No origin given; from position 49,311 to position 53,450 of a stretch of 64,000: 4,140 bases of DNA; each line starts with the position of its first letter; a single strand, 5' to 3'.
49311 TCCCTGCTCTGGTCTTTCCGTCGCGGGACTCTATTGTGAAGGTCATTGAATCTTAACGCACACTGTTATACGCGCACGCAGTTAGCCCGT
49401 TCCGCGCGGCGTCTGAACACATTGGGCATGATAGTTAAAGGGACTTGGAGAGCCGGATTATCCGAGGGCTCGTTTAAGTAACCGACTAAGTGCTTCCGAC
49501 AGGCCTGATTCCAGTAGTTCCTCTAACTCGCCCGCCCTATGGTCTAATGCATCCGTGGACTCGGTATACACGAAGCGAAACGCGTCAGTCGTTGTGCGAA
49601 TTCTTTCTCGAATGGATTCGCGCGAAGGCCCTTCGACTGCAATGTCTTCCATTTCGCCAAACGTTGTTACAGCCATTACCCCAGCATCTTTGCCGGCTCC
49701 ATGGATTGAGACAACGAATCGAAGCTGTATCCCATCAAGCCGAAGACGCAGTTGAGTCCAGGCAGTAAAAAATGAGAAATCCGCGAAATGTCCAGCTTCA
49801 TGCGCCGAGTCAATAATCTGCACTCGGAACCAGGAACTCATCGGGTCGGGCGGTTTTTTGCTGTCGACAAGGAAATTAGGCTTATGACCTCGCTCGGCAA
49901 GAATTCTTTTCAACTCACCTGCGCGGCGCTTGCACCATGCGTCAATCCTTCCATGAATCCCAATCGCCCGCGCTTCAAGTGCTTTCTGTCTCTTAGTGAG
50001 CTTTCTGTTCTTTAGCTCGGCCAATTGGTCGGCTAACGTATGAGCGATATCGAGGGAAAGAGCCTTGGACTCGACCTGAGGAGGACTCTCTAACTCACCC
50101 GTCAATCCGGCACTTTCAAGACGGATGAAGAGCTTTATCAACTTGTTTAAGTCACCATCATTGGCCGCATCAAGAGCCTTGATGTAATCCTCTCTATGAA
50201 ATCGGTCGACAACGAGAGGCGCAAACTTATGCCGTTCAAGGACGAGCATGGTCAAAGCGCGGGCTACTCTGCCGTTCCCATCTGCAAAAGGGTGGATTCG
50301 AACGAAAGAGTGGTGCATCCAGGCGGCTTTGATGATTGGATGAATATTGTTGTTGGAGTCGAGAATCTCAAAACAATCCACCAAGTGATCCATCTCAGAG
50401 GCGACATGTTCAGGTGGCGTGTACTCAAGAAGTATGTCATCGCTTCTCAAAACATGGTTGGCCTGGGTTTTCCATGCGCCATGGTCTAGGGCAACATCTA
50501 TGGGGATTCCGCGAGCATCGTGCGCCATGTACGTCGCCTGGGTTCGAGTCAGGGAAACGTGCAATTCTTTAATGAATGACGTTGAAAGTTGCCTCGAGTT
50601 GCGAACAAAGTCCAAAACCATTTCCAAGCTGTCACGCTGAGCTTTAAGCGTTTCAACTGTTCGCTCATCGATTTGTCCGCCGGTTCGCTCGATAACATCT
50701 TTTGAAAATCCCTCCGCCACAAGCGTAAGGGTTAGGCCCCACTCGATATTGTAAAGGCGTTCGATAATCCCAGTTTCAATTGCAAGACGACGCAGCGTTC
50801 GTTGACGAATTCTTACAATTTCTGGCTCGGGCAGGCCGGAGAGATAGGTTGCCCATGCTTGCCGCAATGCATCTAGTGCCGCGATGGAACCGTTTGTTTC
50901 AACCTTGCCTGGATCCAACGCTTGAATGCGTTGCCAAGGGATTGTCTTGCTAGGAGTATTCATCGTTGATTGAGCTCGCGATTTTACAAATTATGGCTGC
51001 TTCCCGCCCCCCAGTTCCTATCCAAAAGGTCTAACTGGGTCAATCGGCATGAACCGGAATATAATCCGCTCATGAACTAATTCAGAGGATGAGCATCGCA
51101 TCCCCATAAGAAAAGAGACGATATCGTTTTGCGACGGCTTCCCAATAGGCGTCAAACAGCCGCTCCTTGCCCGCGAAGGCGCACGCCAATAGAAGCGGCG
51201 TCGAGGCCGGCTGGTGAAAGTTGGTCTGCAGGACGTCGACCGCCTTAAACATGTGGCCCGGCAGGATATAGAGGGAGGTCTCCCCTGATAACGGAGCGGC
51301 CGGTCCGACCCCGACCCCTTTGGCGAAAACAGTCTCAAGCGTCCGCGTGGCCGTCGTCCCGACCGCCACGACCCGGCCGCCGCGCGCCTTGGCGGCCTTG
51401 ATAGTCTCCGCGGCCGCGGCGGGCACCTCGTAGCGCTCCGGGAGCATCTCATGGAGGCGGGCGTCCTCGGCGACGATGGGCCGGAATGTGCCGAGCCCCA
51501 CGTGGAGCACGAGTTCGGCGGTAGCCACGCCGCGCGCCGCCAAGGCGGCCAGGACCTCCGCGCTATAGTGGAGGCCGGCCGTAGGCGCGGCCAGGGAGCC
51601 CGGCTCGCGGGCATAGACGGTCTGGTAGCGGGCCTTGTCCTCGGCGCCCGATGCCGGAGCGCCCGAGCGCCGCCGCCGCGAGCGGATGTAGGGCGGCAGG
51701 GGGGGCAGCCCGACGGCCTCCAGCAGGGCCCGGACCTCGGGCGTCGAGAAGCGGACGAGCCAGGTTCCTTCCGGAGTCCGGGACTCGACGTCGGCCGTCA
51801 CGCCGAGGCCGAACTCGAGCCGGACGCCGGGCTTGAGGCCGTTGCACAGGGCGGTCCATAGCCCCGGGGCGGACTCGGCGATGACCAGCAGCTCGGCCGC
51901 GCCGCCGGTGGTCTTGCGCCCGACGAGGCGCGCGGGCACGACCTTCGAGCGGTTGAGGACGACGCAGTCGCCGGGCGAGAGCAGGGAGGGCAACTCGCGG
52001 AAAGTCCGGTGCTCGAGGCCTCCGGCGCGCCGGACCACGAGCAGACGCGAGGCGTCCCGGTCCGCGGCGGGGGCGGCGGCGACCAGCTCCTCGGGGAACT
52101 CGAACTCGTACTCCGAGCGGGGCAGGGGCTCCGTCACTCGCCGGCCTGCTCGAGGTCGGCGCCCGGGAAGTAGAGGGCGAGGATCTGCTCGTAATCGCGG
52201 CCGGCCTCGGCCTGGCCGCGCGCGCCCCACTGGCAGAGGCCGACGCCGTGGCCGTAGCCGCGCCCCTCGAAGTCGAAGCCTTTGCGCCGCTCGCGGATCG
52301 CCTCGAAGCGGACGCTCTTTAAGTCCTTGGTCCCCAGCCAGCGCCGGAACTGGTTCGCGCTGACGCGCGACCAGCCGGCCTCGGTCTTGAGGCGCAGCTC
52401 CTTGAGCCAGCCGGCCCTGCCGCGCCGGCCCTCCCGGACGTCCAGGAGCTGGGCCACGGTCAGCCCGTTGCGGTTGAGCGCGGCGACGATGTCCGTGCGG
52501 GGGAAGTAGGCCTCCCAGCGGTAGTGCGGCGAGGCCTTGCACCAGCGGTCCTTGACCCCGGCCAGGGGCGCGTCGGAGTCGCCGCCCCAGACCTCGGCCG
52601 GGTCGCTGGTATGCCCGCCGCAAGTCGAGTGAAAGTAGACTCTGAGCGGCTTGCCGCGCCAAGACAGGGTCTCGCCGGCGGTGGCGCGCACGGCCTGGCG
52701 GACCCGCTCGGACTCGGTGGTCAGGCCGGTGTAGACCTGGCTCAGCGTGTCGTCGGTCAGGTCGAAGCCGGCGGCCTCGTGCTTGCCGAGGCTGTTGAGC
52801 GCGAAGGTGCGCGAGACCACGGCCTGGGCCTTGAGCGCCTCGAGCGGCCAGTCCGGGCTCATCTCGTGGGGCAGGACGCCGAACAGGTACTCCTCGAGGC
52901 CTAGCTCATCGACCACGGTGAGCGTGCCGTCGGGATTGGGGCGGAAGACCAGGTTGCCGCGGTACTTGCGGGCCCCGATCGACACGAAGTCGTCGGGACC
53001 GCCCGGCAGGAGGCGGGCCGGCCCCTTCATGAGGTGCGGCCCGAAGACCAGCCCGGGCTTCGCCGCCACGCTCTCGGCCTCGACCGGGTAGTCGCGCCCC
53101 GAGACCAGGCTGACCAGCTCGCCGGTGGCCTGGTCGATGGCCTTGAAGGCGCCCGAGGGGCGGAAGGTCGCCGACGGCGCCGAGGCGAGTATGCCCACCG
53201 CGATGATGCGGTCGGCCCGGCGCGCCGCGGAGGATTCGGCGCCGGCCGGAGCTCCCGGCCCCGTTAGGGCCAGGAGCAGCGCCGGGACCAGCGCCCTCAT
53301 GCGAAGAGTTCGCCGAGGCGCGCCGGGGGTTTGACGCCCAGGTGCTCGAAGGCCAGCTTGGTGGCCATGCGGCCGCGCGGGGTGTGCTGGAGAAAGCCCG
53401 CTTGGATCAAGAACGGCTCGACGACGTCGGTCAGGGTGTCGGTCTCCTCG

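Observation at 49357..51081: Low-GC island carrying a single Fic-family gene inserted between tgt and queA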

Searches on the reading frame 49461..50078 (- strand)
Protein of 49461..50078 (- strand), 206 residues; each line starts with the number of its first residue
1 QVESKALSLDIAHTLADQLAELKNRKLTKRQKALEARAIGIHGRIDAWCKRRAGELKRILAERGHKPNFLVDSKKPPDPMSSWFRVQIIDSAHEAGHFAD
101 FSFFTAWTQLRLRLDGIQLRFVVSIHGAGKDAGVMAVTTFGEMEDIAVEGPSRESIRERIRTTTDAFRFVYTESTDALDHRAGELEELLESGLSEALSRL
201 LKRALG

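Call 55: search_solved_structures(query=A3, max_evalue=10)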
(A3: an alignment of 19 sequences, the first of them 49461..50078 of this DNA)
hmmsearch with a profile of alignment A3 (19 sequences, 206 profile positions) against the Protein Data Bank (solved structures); distinct sequences matched with E-value up to 10: 3.
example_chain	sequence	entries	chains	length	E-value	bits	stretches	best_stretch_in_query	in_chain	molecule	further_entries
1fjl_A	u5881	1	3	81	0.64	12.6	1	30-60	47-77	PAIRED PROTEIN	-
3h5o_A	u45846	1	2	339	1.1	11.9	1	124-182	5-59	Transcriptional regulator GntR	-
6m3d_C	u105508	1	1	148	1.8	11.1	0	27-58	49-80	Segmentation polarity homeobox protein engrailed,Segmentation polarity homeobox protein en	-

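Call 64: predict_structure(alignment_id=A3)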
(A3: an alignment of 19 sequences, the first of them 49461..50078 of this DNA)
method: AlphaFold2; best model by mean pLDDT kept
length: 206 residues; sequences in the alignment: 19
mean_pLDDT: 92.2   pTM: 0.84
mean pLDDT of the five models: 92.2, 91.8, 91.5, 90.8, 90.1
residues with pLDDT >= 90: 165; 70-90: 28; 50-70: 13; < 50: 0
segments of 3 or more residues with pLDDT < 50: none
pLDDT, mean of each block of 10 residues (from residue 1): 74 91 86 95 98 98 97 96 96 95 95 96 94 91 81 76 94 95 98 98 92
secondary structure, 60 per line:
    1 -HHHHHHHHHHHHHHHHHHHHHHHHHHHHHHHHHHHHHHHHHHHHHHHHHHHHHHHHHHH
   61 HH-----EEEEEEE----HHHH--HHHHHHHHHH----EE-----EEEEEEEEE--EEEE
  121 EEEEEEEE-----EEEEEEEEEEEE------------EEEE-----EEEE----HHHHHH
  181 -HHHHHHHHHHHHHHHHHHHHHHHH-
elements in order: H2-62 E68-74 H79-82 H85-94 E106-114 E117-128 E134-145 E158-161 E167-170 H175-180 H182-205

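Call 69: search_protein_representatives(alignment_id=A3)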
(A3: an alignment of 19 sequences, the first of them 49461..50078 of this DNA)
Query: 19 sequences, 206 profile positions. Proteins with E-value up to 0.001 (for the whole library): 349; up to 1e-10: 106; up to 1e-30: 17. The best 150 are listed.
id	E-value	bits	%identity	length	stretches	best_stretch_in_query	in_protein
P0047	5.6e-76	270.9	-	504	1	4-205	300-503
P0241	8.3e-73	260.5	-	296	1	5-205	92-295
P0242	9.1e-72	257.1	-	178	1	32-205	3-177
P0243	5.1e-59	215.5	-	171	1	41-205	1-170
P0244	2.4e-56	206.7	-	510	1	3-205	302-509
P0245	4.9e-47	176.3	-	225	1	3-204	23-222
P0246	2.9e-46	173.8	-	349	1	3-169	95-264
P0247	3.2e-45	170.4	-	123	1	91-206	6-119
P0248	1.1e-44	168.7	-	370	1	92-205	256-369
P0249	3.3e-44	167.1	-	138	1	77-206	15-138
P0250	1.1e-43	165.3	-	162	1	45-159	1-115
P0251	1.2e-40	155.5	-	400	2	135-205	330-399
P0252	2.1e-38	148.1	-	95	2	77-149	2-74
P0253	3.5e-38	147.4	-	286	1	6-205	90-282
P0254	1.6e-37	145.3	-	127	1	95-206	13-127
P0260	3.2e-22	95.3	-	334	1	8-200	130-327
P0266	6.6e-19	84.5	-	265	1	6-205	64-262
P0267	7.2e-19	84.3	-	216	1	5-202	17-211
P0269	4.0e-18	81.9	-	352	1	4-205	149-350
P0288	3.7e-14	69.0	-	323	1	6-202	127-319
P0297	1.8e-13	66.7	-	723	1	34-184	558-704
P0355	3.1e-10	56.1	-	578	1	75-186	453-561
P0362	7.5e-10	54.9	-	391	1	22-183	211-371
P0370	1.2e-09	54.2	-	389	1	24-155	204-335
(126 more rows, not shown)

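Call 70: search_protein_families(library=pfam, proteins=[P0297, P0355, P0362, P0370, P0269, P0260, P0288, P0253, P0266, P0267], max_evalue=0.001)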
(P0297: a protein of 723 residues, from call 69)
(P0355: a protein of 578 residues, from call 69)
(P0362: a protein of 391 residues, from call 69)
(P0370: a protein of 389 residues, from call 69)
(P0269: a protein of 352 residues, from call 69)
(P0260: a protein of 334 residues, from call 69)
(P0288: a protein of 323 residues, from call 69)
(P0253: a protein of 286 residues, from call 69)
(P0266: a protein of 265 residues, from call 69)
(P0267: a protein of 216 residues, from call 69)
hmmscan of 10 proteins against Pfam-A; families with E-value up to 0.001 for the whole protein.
P0297 (723 aa): 3 families
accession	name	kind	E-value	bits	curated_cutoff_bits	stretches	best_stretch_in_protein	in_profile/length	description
PF02661.23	Fic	-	7.2e-17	62.5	24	1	358-472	1-91/93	Fic/DOC family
PF13338.12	AbiEi_4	-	1.1e-05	25.9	25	1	19-50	17-46/49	Transcriptional regulator, AbiEi antitoxin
PF19570.5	DUF6088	-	2.8e-05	24.4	25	1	26-132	26-135/172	Family of unknown function (DUF6088)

P0355 (578 aa): 1 family
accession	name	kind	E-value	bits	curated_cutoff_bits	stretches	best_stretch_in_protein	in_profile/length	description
PF02661.23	Fic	-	6.4e-10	40.2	24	1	245-328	16-93/93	Fic/DOC family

P0362 (391 aa): 1 family
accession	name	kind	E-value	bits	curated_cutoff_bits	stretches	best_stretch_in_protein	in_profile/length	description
PF02661.23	Fic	-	1.9e-16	61.1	24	1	21-137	1-93/93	Fic/DOC family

P0370 (389 aa): 1 family
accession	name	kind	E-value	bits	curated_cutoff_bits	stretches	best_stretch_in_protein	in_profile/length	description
PF02661.23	Fic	-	2.5e-17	64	24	1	12-123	2-91/93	Fic/DOC family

P0269 (352 aa): 1 family
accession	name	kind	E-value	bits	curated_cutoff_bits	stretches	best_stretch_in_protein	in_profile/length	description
PF02661.23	Fic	-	2.9e-17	63.7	24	1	15-92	21-93/93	Fic/DOC family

P0260 (334 aa): 1 family
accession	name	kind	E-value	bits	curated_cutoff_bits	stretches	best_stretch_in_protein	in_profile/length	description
PF02661.23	Fic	-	2.9e-16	60.5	24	1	10-70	35-93/93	Fic/DOC family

P0288 (323 aa): 1 family
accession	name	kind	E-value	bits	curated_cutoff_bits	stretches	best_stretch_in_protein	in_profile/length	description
PF02661.23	Fic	-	1.1e-16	61.8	24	1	2-65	31-93/93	Fic/DOC family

P0253 (286 aa): 0 families

P0266 (265 aa): 0 families

P0267 (216 aa): 0 families

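Call 81: search_protein_families(library=pfam, alignment_id=A3, max_evalue=1)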
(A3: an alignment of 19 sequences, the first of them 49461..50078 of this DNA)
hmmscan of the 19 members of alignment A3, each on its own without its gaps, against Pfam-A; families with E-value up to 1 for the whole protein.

A. member 1, window:49461-50078:- (206 aa): 0 families

B. families by the number of members that match (of 19 scanned): 17 families
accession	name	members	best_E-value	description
PF02120.21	Flg_hook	3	0.00016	Flagellar hook-length control protein FliK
PF15599.11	Imm63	1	0.0062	Immunity protein 63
PF09245.15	MA-Mit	1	0.028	Mycoplasma arthritidis-derived mitogen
PF12826.13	HHH_2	1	0.061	Helix-hairpin-helix motif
PF24806.1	DUF7706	1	0.079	Family of unknown function (DUF7706)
PF07352.17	Phage_Mu_Gam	1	0.11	Bacteriophage Mu Gam like protein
PF11378.13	DUF3181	1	0.12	Protein of unknown function (DUF3181)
PF18609.8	SAM_Exu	1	0.14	Exuperantia SAM-like domain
PF07476.17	MAAL_C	1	0.16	Methylaspartate ammonia-lyase C-terminus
PF09926.15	DUF2158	1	0.16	Uncharacterized small protein (DUF2158)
PF22276.1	SlmA-like_C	1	0.17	Tetracyclin repressor-like, C-terminal domain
PF04741.18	InvH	1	0.18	InvH outer membrane lipoprotein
PF22085.1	NorB_cytochrome_c-like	1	0.21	Nitric oxide reductase subunit B, cytochrome c-like domain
PF24350.1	DUF7510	1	0.23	Family of unknown function (DUF7510)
PF07907.16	YibE_F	1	0.28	YibE/F-like protein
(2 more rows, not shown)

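Call 87: fold_search(model_id=the predicted structure, library=viral)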
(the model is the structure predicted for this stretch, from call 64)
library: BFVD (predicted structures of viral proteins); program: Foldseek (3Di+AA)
matches with E <= 10: 900; with E <= 0.001: 0
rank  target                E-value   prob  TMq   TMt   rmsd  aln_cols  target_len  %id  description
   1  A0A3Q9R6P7            2.9e-02  0.25  0.19  0.25  15.3       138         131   11  (no name in the UniProt tables at hand)
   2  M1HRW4                3.3e-02  0.12  0.15  0.18  16.7       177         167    8  (no name in the UniProt tables at hand)
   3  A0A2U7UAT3            4.2e-02  0.30  0.18  0.27  10.5       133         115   13  Uncharacterized protein [Pandoravirus quercus]
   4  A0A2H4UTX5            4.7e-02  0.47  0.27  0.36  14.5       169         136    8  Uncharacterized protein [Bodo saltans virus]
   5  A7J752                5.3e-02  0.51  0.27  0.38  10.4       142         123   15  Uncharacterized protein n348R [Paramecium bursaria Chlorella virus FR483]
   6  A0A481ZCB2            6.0e-02  0.15  0.17  0.06  14.1       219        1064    8  mRNA capping enzyme with OTU-like cysteine protease [Pithovirus LCPAC404]
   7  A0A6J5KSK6            6.0e-02  0.13  0.16  0.23  17.5       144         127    6  Uncharacterized protein [uncultured Caudovirales phage]
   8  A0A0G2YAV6            6.4e-02  0.41  0.27  0.24  15.4       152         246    8  Uncharacterized protein [Acanthamoeba polyphaga mimivirus Kroon]
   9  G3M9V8                6.4e-02  0.23  0.18  0.25   9.8       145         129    8  Gp217 [Bacillus phage G]
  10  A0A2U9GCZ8            6.8e-02  0.80  0.28  0.23  11.0       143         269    7  Wsv221 [White spot syndrome virus]
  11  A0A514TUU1            8.2e-02  0.47  0.28  0.40  10.6       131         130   14  Uncharacterized protein [Aeromonas phage PS1]
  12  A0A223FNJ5            9.2e-02  0.18  0.22  0.23  19.0       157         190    6  (no name in the UniProt tables at hand)
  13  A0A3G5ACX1            9.2e-02  0.10  0.16  0.10  23.4       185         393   11  RING-type domain-containing protein [Hyperionvirus sp.]
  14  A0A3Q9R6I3            9.8e-02  0.14  0.16  0.23  14.8       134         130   10  (no name in the UniProt tables at hand)
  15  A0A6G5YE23            1.1e-01  0.30  0.27  0.27  11.3       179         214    8  (no name in the UniProt tables at hand)
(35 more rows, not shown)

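Call 88: search_protein_families(library=padloc, proteins=[P0297], max_evalue=0.00001)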
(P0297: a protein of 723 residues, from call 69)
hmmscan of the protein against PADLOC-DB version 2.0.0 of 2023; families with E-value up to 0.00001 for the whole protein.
P0297 (723 aa): 14 families
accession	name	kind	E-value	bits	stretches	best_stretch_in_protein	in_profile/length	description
PDLC02226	AbiEi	-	8.8e-28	95.5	1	14-190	18-196/202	AbiEi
PDLC02246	AbiEi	-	5.1e-27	92.9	1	4-192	14-205/230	AbiEi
PDLC03963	SoFic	-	8.5e-22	76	1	320-542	76-287/361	-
PDLC02250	AbiEi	-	1.9e-20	71.6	1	26-187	28-190/197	AbiEi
PDLC04836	PDC-S04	-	4e-20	70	1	356-523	86-234/244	-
PDLC04840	PDC-S04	-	6.6e-17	60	1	339-509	54-209/227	-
PDLC04837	PDC-S04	-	2.1e-14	51.3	1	350-516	74-225/234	-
PDLC04839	PDC-S04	-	3.8e-12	44.3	1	445-513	130-200/205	-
PDLC04966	PDC-S24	-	3.7e-11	40.6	1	356-468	229-330/497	-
PDLC04838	PDC-S04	-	1.9e-10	38.9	1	413-516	97-203/209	-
PDLC02233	AbiEi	-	2.8e-09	34.9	1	12-112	17-123/214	AbiEi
PDLC02264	AbiEi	-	6.6e-08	30.8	1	27-108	34-118/205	AbiEi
PDLC02234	AbiEi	-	1.4e-06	26.2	1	27-76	27-76/191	AbiEi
PDLC02247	AbiEi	-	9e-06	23.7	0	28-99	45-117/215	AbiEi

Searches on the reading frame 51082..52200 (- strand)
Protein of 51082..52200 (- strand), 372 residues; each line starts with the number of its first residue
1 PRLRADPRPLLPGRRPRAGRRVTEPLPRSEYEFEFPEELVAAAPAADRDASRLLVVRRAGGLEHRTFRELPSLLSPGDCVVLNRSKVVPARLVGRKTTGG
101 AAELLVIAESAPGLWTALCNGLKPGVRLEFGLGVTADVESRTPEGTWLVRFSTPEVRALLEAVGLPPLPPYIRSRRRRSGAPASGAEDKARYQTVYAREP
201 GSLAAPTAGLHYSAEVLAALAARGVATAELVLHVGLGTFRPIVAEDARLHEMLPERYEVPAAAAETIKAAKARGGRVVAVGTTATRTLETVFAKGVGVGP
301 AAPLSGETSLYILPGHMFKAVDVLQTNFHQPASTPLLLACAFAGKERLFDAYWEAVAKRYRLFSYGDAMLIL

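Call 4: search_protein_families(library=pfam, proteins=[window:51082-52200:-], max_evalue=0.01)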
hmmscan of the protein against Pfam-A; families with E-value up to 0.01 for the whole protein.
window:51082-52200:- (372 aa): 1 family
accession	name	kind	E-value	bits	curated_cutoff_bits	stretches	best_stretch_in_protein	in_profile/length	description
PF02547.20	Queuosine_synth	-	4.3e-113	378.1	25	1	29-371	2-322/322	Queuosine biosynthesis protein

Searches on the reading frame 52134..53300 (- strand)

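Call 4: search_protein_families(library=pfam, proteins=[window:52134-53300:-], max_evalue=0.01)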
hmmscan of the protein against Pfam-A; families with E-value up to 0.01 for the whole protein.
window:52134-53300:- (388 aa): 1 family
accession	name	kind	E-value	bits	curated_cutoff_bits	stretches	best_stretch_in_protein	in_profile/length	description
PF08486.15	SpoIID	-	4.8e-27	94.9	23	1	125-213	3-96/97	Stage II sporulation protein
